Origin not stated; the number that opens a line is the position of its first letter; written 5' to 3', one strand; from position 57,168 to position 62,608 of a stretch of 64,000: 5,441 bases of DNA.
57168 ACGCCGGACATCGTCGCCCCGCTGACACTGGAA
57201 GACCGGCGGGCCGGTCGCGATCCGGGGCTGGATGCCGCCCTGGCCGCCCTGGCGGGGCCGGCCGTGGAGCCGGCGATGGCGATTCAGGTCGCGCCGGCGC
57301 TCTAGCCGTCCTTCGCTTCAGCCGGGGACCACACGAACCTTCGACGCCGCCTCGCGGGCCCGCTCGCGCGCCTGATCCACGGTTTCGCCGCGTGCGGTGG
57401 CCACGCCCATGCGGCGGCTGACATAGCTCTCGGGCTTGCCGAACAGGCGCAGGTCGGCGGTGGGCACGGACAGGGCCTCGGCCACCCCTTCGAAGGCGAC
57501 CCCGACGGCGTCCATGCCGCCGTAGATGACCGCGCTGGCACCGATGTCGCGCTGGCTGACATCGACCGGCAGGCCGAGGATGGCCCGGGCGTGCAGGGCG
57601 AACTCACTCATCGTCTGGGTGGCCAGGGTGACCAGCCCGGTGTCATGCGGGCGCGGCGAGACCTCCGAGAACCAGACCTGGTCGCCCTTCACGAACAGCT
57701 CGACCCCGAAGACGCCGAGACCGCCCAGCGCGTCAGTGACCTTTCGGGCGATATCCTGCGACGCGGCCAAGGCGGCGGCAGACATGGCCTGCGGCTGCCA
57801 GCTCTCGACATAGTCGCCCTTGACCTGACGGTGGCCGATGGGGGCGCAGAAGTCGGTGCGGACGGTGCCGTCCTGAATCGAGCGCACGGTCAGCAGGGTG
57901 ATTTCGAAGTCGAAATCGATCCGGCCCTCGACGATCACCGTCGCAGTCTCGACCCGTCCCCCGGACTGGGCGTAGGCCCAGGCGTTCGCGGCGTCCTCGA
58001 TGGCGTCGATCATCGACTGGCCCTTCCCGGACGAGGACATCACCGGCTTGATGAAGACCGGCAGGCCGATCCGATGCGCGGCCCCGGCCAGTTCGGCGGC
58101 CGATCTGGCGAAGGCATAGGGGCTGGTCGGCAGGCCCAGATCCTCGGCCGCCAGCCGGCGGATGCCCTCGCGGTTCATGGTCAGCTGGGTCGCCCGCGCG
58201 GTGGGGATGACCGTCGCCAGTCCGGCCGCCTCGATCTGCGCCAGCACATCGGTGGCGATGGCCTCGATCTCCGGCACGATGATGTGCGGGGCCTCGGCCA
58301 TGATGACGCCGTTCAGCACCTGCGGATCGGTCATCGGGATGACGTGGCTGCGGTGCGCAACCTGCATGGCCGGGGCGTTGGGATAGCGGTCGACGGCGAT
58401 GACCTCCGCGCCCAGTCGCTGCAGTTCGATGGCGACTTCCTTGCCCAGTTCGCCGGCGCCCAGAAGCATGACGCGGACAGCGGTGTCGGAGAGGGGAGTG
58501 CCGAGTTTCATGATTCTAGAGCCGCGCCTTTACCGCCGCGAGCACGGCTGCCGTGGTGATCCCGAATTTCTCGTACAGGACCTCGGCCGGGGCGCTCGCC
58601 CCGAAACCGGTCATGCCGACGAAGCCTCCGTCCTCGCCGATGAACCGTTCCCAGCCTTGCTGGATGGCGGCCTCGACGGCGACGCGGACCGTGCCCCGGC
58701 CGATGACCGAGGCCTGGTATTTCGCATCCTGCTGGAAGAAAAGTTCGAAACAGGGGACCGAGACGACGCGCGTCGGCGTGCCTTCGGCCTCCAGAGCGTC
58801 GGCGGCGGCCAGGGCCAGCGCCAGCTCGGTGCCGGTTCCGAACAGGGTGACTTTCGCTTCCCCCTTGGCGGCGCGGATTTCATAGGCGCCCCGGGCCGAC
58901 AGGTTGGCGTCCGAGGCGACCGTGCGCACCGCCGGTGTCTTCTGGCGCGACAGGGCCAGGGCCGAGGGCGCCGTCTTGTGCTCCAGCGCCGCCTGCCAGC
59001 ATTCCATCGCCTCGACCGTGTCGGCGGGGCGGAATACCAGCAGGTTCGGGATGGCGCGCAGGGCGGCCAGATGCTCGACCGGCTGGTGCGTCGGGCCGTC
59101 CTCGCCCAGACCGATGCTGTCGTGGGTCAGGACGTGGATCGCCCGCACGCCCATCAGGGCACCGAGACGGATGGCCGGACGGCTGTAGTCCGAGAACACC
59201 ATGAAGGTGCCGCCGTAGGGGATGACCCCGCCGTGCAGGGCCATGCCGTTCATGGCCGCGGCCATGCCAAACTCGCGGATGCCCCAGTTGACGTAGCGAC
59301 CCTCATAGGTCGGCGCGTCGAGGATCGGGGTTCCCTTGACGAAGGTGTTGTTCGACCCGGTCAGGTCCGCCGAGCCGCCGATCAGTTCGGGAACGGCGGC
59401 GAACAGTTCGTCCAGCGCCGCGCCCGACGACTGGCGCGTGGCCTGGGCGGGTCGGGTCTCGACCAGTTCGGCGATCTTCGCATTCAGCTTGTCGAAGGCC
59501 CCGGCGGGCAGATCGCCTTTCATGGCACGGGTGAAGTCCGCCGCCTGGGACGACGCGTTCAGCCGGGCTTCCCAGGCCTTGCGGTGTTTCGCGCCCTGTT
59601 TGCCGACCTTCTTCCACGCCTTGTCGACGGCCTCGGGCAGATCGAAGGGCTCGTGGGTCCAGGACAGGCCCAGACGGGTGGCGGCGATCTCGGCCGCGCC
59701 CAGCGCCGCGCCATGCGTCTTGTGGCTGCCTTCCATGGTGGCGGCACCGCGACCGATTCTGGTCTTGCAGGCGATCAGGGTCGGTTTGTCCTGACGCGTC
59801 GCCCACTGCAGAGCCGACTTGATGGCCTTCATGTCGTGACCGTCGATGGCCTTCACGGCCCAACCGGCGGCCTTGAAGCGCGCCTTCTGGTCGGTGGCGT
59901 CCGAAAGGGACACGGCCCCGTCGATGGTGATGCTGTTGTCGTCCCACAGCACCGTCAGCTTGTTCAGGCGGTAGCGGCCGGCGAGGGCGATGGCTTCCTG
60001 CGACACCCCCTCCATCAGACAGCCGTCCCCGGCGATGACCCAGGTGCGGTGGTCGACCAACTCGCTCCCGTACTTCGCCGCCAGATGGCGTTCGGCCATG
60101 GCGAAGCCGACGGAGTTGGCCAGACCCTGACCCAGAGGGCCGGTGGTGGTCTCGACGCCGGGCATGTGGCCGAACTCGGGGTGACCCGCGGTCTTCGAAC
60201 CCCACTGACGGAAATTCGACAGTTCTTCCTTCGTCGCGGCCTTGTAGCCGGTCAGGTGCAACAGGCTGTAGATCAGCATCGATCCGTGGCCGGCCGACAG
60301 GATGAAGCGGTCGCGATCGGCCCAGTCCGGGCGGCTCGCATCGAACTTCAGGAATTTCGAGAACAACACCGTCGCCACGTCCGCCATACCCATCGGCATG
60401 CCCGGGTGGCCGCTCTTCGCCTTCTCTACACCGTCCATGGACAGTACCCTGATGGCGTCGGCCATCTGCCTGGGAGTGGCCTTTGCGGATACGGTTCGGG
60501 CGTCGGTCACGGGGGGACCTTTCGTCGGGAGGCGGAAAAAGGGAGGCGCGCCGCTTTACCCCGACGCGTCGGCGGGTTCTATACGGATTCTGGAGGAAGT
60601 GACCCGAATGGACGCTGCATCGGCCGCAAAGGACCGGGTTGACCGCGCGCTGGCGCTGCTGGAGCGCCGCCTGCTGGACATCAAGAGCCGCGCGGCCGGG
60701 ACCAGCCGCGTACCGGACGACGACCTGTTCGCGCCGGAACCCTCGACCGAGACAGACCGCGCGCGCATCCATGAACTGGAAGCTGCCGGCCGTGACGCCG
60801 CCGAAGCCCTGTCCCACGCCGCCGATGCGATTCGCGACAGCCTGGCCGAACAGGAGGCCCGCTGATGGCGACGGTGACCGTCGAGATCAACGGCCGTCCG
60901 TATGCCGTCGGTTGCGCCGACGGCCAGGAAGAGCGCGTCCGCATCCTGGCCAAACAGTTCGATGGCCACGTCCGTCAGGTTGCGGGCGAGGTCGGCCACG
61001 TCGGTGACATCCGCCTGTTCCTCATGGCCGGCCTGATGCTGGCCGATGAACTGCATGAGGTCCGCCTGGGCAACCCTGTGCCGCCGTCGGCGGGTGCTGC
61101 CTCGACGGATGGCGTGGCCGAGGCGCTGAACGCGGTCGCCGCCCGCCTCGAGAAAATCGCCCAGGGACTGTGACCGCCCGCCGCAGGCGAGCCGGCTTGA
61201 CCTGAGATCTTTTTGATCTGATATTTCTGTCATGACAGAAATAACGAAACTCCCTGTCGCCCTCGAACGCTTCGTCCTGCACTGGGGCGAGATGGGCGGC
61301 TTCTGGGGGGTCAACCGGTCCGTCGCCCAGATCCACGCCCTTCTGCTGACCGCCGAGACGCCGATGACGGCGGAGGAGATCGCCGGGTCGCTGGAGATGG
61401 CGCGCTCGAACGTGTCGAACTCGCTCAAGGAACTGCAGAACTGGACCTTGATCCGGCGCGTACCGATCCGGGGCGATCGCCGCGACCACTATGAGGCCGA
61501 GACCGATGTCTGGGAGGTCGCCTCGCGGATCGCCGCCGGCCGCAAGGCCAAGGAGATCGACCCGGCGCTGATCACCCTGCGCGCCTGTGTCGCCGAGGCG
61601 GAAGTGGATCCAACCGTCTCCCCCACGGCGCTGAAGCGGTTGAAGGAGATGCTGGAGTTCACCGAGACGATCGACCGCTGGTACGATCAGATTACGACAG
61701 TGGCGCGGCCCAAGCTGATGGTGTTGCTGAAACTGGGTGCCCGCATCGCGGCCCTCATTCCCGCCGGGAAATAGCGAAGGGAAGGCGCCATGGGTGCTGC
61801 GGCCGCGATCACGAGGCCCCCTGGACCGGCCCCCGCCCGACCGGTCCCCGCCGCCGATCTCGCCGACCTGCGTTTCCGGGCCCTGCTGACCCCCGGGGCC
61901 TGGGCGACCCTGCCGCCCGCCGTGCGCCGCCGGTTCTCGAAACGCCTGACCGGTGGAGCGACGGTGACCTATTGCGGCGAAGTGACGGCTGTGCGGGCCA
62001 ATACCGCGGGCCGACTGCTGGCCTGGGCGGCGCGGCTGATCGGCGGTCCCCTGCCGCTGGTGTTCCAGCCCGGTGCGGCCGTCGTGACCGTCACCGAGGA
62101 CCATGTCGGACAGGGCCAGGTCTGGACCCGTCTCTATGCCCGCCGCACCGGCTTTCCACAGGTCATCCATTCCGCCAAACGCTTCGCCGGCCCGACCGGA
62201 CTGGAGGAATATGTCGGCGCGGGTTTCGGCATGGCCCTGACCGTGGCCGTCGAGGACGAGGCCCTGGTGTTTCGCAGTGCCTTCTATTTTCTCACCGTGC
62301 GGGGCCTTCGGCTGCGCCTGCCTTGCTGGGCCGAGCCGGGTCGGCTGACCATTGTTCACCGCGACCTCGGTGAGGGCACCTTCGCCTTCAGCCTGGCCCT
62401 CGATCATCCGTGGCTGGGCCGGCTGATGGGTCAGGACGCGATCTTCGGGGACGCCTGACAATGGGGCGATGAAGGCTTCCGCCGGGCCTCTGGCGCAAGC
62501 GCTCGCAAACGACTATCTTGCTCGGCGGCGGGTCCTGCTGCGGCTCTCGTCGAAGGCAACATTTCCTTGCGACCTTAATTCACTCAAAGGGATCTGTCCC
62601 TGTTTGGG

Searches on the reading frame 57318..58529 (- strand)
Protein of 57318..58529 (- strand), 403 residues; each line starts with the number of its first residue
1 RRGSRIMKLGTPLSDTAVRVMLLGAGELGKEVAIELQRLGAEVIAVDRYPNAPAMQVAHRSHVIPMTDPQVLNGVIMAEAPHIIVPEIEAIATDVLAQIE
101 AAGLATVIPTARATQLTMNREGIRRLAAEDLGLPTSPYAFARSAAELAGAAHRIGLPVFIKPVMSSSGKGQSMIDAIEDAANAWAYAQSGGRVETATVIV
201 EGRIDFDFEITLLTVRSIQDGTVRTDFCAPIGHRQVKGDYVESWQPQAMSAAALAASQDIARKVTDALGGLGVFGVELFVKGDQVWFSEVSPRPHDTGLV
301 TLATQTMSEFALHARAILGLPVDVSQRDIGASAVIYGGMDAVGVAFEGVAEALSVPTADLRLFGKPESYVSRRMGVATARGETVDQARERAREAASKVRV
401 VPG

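Call 53: search_protein_families(library=pfam, proteins=[window:57318-58529:-], max_evalue=0.0001)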
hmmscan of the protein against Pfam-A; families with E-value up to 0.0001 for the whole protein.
window:57318-58529:- (403 aa): 5 families
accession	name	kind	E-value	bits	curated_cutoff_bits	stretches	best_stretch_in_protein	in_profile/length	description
PF02222.28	ATP-grasp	-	2.5e-54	184.1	27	1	127-310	2-179/179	ATP-grasp domain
PF21244.3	PurT_C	-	1e-25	89.4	26.7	1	330-398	1-68/68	PurT, C-terminal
PF22660.2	RS_preATP-grasp-like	-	2.4e-08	34.7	27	1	20-115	4-95/98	Ribonucleotide synthetase preATP-grasp domain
PF07478.18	Dala_Dala_lig_C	-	9.6e-07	28.9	24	1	129-297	3-179/204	D-ala D-ala ligase C-terminus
PF02826.25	2-Hacid_dh_C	-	7.4e-05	22.6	25.1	0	19-54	38-73/178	D-isomer specific 2-hydroxyacid dehydrogenase, NAD binding domain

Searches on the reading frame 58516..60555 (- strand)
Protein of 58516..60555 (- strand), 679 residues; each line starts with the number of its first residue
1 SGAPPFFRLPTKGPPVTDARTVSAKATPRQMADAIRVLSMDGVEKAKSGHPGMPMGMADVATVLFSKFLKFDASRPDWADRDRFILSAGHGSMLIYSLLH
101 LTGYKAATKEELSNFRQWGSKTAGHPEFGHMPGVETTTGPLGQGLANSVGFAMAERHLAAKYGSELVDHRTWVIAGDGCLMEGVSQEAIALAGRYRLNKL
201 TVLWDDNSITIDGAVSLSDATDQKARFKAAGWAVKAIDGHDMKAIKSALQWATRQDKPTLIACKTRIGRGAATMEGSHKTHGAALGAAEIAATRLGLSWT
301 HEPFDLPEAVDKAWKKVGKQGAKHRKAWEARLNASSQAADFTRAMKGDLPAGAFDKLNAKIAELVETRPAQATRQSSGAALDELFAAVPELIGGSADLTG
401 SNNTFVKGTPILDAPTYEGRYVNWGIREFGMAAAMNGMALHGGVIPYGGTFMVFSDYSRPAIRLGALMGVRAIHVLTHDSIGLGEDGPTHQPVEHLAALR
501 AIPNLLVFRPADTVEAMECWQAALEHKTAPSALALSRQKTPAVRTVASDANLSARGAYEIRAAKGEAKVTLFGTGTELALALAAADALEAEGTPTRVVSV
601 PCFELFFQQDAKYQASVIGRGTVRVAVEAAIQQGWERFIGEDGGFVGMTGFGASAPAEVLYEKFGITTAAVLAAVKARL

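Call 53: search_protein_families(library=pfam, proteins=[window:58516-60555:-], max_evalue=0.0001)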
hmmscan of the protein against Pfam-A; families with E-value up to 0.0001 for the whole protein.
window:58516-60555:- (679 aa): 6 families
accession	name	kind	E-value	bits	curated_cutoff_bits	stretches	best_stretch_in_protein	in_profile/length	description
PF00456.26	Transketolase_N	-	1.1e-126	422.8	22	1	29-350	3-334/334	Transketolase, thiamine diphosphate binding domain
PF02779.29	Transket_pyr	-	4.9e-54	183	27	1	371-541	3-173/174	Transketolase, pyrimidine binding domain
PF22613.1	Transketolase_C_1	-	7e-38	129.8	27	1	556-667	1-113/113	Transketolase-like TK C-terminal domain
PF02780.25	Transketolase_C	-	6.6e-13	49.1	25.9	1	564-671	7-124/124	Transketolase, C-terminal domain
PF13292.11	DXP_synthase_N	-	1.3e-06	28.4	21.2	0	28-215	18-179/274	1-deoxy-D-xylulose-5-phosphate synthase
PF02775.26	TPP_enzyme_C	-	3e-05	24.3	21.9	0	136-262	25-150/151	Thiamine pyrophosphate enzyme, C-terminal TPP binding domain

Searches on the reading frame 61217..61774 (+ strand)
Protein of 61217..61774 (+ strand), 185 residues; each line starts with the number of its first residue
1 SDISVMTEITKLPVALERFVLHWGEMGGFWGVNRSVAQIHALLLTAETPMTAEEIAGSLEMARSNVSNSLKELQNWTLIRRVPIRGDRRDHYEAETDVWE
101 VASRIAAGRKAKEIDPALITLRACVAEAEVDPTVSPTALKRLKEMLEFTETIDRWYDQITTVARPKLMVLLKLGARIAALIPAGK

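Call 53: search_protein_families(library=pfam, proteins=[window:61217-61774:+], max_evalue=0.0001)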
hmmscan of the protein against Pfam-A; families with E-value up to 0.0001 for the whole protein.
window:61217-61774:+ (185 aa): 3 families
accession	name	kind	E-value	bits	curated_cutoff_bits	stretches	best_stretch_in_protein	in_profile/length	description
PF12802.13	MarR_2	-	1e-08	35.6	27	1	31-89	2-60/61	MarR family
PF08279.18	HTH_11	-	5.1e-05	23.5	25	0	38-92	4-54/55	HTH domain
PF01047.28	MarR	-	7.3e-05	23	24.6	0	44-89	12-57/59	MarR family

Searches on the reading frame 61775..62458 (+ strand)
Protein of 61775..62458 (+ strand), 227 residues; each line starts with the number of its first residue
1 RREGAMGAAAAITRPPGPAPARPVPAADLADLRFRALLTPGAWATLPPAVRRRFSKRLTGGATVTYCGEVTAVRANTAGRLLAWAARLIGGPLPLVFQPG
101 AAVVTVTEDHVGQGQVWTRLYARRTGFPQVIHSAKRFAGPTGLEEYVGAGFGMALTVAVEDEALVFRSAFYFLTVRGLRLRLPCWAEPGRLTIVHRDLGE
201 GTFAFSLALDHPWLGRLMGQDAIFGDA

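Call 53: search_protein_families(library=pfam, proteins=[window:61775-62458:+], max_evalue=0.0001)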
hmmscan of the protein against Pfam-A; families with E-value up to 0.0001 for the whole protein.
window:61775-62458:+ (227 aa): 1 family
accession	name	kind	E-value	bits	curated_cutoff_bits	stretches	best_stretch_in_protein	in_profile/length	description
PF13761.12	DUF4166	-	2.4e-38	132.1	23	1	46-222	1-182/184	Domain of unknown function (DUF4166)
